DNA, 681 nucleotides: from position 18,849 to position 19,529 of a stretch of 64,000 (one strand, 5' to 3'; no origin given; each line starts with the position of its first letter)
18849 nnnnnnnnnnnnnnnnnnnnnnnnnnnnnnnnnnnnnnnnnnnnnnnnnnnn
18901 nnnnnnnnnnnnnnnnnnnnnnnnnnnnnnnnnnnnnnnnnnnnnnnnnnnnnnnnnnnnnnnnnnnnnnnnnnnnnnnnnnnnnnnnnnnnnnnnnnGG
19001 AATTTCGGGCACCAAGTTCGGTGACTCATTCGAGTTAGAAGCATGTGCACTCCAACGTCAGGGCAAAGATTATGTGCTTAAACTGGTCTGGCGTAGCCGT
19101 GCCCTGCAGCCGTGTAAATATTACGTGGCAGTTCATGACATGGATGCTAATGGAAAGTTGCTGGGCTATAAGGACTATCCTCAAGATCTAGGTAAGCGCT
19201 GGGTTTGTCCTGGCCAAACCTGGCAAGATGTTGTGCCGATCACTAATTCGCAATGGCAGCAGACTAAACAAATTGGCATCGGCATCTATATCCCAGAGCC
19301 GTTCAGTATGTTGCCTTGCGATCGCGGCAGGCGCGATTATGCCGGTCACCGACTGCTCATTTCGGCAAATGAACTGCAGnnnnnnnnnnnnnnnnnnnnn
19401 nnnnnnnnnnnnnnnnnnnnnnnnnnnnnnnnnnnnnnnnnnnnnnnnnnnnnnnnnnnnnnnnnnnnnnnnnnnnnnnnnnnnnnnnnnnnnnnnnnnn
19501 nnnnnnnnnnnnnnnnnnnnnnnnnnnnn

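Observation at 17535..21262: A C-terminal domain of about 130 aa replaces the SGNH domain of OafA-type AT3 acyltransferases and is also fused to a soluble GT2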

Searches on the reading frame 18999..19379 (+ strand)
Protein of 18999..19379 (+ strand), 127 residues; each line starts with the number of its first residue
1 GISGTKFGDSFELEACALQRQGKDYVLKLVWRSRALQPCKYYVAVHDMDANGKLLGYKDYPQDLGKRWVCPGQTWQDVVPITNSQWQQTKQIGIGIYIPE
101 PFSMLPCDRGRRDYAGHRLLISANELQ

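Call 7: find_homologous_proteins(query=A1, max_evalue=0.001)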
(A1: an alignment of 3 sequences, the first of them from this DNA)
Query A1 (3 sequences): 61 candidates shared short words with the query, none scored E <= 0.001.
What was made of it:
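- Tried and rejected: The word-indexed homolog search with the three-sequence alignment found nothing (call 7).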

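Call 11: search_solved_structures(query=A1, max_evalue=10)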
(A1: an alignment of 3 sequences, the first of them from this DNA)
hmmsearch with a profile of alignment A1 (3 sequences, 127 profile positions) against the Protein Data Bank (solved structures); distinct sequences matched with E-value up to 10: 6.
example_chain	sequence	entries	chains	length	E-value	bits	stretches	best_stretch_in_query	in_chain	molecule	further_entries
2uzs_A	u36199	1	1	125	0.89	12.7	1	27-68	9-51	RAC-alpha serine/threonine-protein kinase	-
2uzr_A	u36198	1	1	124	0.91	12.6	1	27-68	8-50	RAC-alpha serine/threonine-protein kinase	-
1h10_A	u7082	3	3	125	1.2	12.3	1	44-68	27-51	RAC-ALPHA SERINE/THREONINE KINASE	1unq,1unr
7myx_A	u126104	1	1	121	1.2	12.2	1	44-68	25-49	RAC-alpha serine/threonine-protein kinase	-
1unp_A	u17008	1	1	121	1.2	12.2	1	44-68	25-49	RAC-ALPHA SERINE/THREONINE KINASE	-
2uvm_A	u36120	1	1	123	1.3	12.2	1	44-68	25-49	RAC-ALPHA SERINE/THREONINE-PROTEIN KINASE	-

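Call 17: search_protein_representatives(alignment_id=A1)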
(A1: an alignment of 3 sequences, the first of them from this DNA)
Query: 3 sequences, 127 profile positions. Proteins with E-value up to 0.001 (for the whole library): 580; up to 1e-10: 174; up to 1e-30: 4. The best 150 are listed.
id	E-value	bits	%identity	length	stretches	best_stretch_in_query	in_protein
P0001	7.4e-68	242.5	-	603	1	1-127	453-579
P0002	7.2e-60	216.7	-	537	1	1-127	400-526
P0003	2.1e-45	169.9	-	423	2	3-124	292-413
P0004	1.1e-41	157.9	-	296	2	2-122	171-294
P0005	7.4e-29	116.4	-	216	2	1-123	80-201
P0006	1.1e-28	115.9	-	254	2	2-125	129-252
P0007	2.3e-26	108.4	-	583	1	2-123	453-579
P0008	1.1e-25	106.2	-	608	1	2-125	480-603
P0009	3.5e-25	104.5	-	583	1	2-124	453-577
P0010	1.1e-24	103.0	-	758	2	4-123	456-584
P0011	1.6e-24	102.4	-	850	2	3-123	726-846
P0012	3.1e-24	101.5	-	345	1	1-121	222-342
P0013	1.2e-23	99.6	-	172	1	6-122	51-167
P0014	1.2e-23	99.6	-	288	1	1-123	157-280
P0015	1.6e-23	99.1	-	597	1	3-121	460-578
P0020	1.5e-22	96.0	-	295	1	3-123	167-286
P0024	3.0e-21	91.8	-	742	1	4-122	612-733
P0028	2.4e-20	88.9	-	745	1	3-123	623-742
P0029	4.8e-20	87.9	-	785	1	3-121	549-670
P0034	2.3e-19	85.7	-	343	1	5-124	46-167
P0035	2.3e-19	85.7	-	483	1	4-122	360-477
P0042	2.4e-18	82.4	-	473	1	2-123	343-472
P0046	4.0e-18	81.7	-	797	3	3-123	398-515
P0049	6.1e-18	81.1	-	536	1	4-123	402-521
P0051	8.9e-18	80.6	-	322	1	6-123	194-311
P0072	2.3e-16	76.0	-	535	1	5-124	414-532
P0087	7.2e-16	74.4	-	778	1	5-122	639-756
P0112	4.3e-14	68.7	-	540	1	5-124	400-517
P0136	1.3e-12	63.9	-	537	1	7-123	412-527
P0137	1.5e-12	63.7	-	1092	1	5-125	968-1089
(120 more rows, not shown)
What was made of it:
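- The family has 580 clusters at E<=1e-3, 174 of them at E<=1e-10 (call 17).
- Tried and rejected: The exhaustive HMMER search was needed (call 17).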

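Call 23: search_protein_families(library=pfam, alignment_id=A2, max_evalue=0.001)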
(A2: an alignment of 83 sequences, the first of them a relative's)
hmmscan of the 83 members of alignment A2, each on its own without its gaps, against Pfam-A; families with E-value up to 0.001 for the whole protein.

A. member 1, P0001 (603 aa): 1 family
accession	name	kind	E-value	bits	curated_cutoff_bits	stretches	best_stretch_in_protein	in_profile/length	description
PF01757.29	Acyl_transf_3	-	2.1e-25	89.9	31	1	38-382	3-324/326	Acyltransferase domain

B. families by the number of members that match (of 83 scanned): 10 families
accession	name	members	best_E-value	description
PF01757.29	Acyl_transf_3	52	6.5e-29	Acyltransferase domain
PF13231.12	PMT_2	5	2.4e-12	Dolichyl-phosphate-mannose-protein mannosyltransferase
PF16822.11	ALGX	4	4.7e-25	SGNH hydrolase-like domain, acetyltransferase AlgX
PF10129.15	OpgC_C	2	2.3e-05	OpgC protein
PF00535.33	Glycos_transf_2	1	5.1e-28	Glycosyl transferase family 2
PF10111.15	Glyco_tranf_2_2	1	1.5e-10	Glycosyltransferase like family 2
PF13469.12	Sulfotransfer_3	1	1.6e-08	Sulfotransferase family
PF13641.12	Glyco_tranf_2_3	1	9.7e-08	Glycosyltransferase like family 2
PF02366.24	PMT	1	0.00033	Dolichyl-phosphate-mannose-protein mannosyltransferase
PF14286.12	DHHW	1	0.00088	DHHW protein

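Call 29: search_protein_families(library=pfam, proteins=[P0003, P0035, P0042, P0049, P0072, P0112, P0136, P0046, P0051, P0034], max_evalue=0.01)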
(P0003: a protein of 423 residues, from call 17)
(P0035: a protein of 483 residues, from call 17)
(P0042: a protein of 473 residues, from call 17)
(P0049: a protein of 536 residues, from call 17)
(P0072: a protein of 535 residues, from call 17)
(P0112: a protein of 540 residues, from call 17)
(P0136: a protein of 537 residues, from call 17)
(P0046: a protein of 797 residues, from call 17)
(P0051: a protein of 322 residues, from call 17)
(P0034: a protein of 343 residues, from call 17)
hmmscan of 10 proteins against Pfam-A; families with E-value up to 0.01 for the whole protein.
P0003 (423 aa): 0 families

P0035 (483 aa): 0 families

P0042 (473 aa): 2 families
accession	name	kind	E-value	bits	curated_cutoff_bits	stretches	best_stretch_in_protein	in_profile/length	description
PF13469.12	Sulfotransfer_3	-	1.6e-08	35.5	27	1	15-208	4-215/216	Sulfotransferase family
PF00685.33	Sulfotransfer_1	-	0.0038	17.1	22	0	163-219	139-185/255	Sulfotransferase domain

P0049 (536 aa): 1 family
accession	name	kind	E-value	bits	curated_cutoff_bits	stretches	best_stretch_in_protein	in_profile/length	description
PF16822.11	ALGX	-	1.4e-23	84.3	26.5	1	99-273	1-169/268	SGNH hydrolase-like domain, acetyltransferase AlgX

P0072 (535 aa): 2 families
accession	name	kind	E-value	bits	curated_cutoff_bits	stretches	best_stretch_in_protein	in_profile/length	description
PF16822.11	ALGX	-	7.6e-22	78.7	26.5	1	100-279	1-174/268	SGNH hydrolase-like domain, acetyltransferase AlgX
PF14286.12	DHHW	-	0.00088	19.1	25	1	200-253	224-271/385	DHHW protein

P0112 (540 aa): 1 family
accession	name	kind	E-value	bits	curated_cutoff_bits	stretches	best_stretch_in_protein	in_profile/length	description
PF16822.11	ALGX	-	4.7e-25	89.2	26.5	1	102-271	3-167/268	SGNH hydrolase-like domain, acetyltransferase AlgX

P0136 (537 aa): 2 families
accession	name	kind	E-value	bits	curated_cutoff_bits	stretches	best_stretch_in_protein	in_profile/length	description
PF16822.11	ALGX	-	2.8e-16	60.4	26.5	1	90-227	1-129/268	SGNH hydrolase-like domain, acetyltransferase AlgX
PF14286.12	DHHW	-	0.0014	18.4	25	0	196-225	227-256/385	DHHW protein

P0046 (797 aa): 2 families
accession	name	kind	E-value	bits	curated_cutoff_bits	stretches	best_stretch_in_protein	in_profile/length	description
PF16822.11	ALGX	-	8.9e-20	71.9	26.5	1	105-274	1-166/268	SGNH hydrolase-like domain, acetyltransferase AlgX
PF18565.7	Glyco_hydro2_C5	-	0.0068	16.7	32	0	763-784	18-39/103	Glycoside hydrolase family 2 C-terminal domain 5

P0051 (322 aa): 0 families

P0034 (343 aa): 0 families

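Call 54: find_encoding_contigs(protein=P0049, flank=6000, max_places=3)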
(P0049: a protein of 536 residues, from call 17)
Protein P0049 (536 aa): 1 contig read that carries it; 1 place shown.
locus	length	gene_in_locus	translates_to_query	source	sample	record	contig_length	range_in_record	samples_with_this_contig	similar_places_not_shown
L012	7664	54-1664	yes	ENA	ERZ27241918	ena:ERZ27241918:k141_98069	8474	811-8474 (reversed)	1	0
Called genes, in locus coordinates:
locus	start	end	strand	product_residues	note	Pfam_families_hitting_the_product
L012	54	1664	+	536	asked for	PF16822:ALGX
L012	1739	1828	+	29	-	-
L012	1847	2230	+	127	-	-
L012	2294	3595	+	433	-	PF00685:Sulfotransfer_1 (faint), PF13469:Sulfotransfer_3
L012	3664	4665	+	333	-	PF00535:Glycos_transf_2, PF13641:Glyco_tranf_2_3, PF13632:Glyco_trans_2_3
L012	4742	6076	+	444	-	PF13439:Glyco_transf_4, PF13579:Glyco_trans_4_4, PF13477:Glyco_trans_4_2 (weak), PF00534:Glycos_transf_1, PF13692:Glyco_trans_1_4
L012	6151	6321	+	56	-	-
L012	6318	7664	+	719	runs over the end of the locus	?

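Call 56: find_encoding_contigs(protein=P0042, flank=6000, max_places=3)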
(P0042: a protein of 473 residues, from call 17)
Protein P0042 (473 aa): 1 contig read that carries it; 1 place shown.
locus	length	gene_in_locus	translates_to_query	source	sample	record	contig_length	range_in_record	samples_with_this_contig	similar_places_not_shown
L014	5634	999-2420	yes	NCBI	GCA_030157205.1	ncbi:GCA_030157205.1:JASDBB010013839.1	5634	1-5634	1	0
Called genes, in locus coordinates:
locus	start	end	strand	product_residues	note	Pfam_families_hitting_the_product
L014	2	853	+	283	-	?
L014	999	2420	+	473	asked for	PF13469:Sulfotransfer_3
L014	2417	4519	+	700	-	PF04230:PS_pyruv_trans, PF05175:MTS (weak), PF13489:Methyltransf_23, PF13649:Methyltransf_25, PF13847:Methyltransf_31 (weak), PF08241:Methyltransf_11, PF08242:Methyltransf_12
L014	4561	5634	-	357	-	?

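Call 57: search_protein_families(library=pfam, proteins=[L013:2-1129:+, P0035, P0020, P0011, P0028, P0024, P0137, P0029, P0010, P0087], max_evalue=0.05)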
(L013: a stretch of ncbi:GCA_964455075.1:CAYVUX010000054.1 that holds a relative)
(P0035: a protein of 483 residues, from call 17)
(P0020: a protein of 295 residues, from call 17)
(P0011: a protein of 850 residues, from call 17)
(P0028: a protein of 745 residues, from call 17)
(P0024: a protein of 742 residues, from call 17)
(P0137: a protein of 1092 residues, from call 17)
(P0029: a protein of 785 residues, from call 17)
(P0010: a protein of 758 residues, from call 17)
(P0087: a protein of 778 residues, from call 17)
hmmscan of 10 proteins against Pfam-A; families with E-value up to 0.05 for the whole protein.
L013:2-1129:+ (375 aa): 2 families
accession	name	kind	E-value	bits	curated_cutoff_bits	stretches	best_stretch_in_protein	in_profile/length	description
PF03062.24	MBOAT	-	1.9e-30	106.8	27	1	47-260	86-319/337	MBOAT, membrane-bound O-acyltransferase family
PF13813.11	MBOAT_2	-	2.4e-06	28.2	25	1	155-218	2-67/85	Membrane bound O-acyl transferase family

P0035 (483 aa): 0 families

P0020 (295 aa): 0 families

P0011 (850 aa): 0 families

P0028 (745 aa): 0 families

P0024 (742 aa): 0 families

P0137 (1092 aa): 2 families
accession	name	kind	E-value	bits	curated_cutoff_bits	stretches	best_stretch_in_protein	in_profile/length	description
PF01757.29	Acyl_transf_3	-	1.6e-25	90.3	31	1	37-365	2-322/326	Acyltransferase domain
PF13231.12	PMT_2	-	4.4e-11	43.7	26.1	1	497-656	3-158/160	Dolichyl-phosphate-mannose-protein mannosyltransferase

P0029 (785 aa): 1 family
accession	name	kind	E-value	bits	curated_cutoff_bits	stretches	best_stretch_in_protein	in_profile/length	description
PF13231.12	PMT_2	-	1.6e-08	35.4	26.1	1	71-210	14-150/160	Dolichyl-phosphate-mannose-protein mannosyltransferase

P0010 (758 aa): 1 family
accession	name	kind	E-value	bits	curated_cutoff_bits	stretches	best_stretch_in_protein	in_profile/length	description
PF01757.29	Acyl_transf_3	-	6e-24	85.1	31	1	11-357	3-321/326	Acyltransferase domain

P0087 (778 aa): 0 families
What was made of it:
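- On Carbohydrate-binding modules (generic): Partners are AT3, PMT_2, AlgX-like, GT2 and sulfotransferase proteins (calls 23, 29, 57).
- Fusion partners are glycan-modifying enzymes (calls 23, 29, 57): It is also fused to proteins that already carry an AlgX-type SGNH catalytic domain, and to GT2, GT-C and sulfotransferase enzymes (calls 23, 29, 57).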

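Call 58: find_encoding_contigs(protein=P0008, flank=6000, max_places=2)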
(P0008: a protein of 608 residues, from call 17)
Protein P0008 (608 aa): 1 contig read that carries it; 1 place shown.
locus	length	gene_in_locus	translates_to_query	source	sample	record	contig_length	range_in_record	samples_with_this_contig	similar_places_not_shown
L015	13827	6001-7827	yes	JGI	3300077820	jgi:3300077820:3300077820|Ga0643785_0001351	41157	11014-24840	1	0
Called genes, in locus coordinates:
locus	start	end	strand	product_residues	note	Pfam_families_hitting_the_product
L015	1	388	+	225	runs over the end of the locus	PF00072:Response_reg, PF00486:Trans_reg_C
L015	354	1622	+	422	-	PF00512:HisKA, PF02518:HATPase_c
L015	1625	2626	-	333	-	PF01073:3Beta_HSD, PF01370:Epimerase, PF04321:RmlD_sub_bind (weak), PF13460:NAD_binding_10, PF16363:GDP_Man_Dehyd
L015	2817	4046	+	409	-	PF00535:Glycos_transf_2, PF10111:Glyco_tranf_2_2, PF13641:Glyco_tranf_2_3 (weak)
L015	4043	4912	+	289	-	PF00535:Glycos_transf_2 (weak), PF13632:Glyco_trans_2_3 (weak), PF13641:Glyco_tranf_2_3 (weak)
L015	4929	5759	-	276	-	-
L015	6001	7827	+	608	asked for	PF01757:Acyl_transf_3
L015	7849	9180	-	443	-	PF01757:Acyl_transf_3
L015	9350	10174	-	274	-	PF00535:Glycos_transf_2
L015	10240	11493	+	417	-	-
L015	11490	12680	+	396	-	PF13692:Glyco_trans_1_4, PF00534:Glycos_transf_1 (weak), PF13524:Glyco_trans_1_2 (weak)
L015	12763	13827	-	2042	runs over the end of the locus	PF00535:Glycos_transf_2, PF13439:Glyco_transf_4, PF13579:Glyco_trans_4_4, PF00534:Glycos_transf_1, PF13692:Glyco_trans_1_4, PF20706:GT4-conflict, PF00535:Glycos_transf_2, PF00534:Glycos_transf_1, +3 more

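Call 59: find_encoding_contigs(protein=P0009, flank=6000, max_places=2)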
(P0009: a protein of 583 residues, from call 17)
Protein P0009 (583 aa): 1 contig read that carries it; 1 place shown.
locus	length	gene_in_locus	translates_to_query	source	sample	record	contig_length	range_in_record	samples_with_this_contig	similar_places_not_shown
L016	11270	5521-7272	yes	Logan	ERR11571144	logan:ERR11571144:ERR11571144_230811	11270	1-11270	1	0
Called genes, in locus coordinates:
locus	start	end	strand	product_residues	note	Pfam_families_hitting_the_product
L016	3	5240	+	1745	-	?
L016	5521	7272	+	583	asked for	PF01757:Acyl_transf_3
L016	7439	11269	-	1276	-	?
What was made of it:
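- Some AT3-domain loci show no annotated SGNH neighbour (L015 and L016; calls 58, 59).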

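Call 60: find_encoding_contigs(protein=P0015, flank=6000, max_places=2)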
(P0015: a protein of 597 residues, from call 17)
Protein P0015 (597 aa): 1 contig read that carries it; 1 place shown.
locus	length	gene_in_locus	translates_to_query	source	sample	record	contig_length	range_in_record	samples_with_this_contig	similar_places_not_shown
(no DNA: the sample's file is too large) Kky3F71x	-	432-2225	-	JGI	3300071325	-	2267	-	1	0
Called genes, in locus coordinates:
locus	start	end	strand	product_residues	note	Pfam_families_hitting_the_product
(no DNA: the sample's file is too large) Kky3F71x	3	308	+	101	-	?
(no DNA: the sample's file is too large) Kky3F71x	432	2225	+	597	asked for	PF01757:Acyl_transf_3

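Call 84: find_encoding_contigs(protein=P0028, flank=10000, max_places=2)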
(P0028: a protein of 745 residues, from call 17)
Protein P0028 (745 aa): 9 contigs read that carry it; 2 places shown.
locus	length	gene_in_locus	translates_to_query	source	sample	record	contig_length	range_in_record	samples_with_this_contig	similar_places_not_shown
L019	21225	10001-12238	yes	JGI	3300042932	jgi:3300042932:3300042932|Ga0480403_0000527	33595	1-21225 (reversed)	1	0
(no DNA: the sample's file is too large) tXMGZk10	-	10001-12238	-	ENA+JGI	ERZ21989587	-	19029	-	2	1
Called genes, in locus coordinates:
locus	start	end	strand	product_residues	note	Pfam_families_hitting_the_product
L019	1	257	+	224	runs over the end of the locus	PF05685:Uma2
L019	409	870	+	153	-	PF01724:DUF29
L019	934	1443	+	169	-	PF05685:Uma2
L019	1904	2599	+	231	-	PF05685:Uma2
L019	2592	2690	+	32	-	-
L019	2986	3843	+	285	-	PF01061:ABC2_membrane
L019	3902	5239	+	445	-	PF00005:ABC_tran, PF14524:Wzt_C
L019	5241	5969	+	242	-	PF13489:Methyltransf_23, PF08003:Methyltransf_9, PF13847:Methyltransf_31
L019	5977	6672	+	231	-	PF08242:Methyltransf_12 (weak), PF08241:Methyltransf_11, PF13489:Methyltransf_23 (weak)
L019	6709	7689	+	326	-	PF01209:Ubie_methyltran, PF13489:Methyltransf_23, PF05175:MTS (faint), PF08241:Methyltransf_11, PF08242:Methyltransf_12, PF13649:Methyltransf_25, PF13847:Methyltransf_31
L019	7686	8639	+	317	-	PF13641:Glyco_tranf_2_3, PF00535:Glycos_transf_2, PF10111:Glyco_tranf_2_2 (weak)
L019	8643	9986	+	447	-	PF13477:Glyco_trans_4_2 (faint), PF13439:Glyco_transf_4, PF13579:Glyco_trans_4_4 (weak), PF00534:Glycos_transf_1, PF13692:Glyco_trans_1_4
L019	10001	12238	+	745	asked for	-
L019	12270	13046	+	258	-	PF03848:TehB (weak), PF13489:Methyltransf_23, PF01209:Ubie_methyltran, PF05175:MTS (weak), PF13649:Methyltransf_25, PF13847:Methyltransf_31, PF08241:Methyltransf_11, PF08242:Methyltransf_12, +2 more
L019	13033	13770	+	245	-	PF13489:Methyltransf_23, PF01209:Ubie_methyltran, PF13847:Methyltransf_31, PF08241:Methyltransf_11, PF08242:Methyltransf_12, PF13649:Methyltransf_25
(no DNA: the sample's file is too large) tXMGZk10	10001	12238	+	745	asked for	-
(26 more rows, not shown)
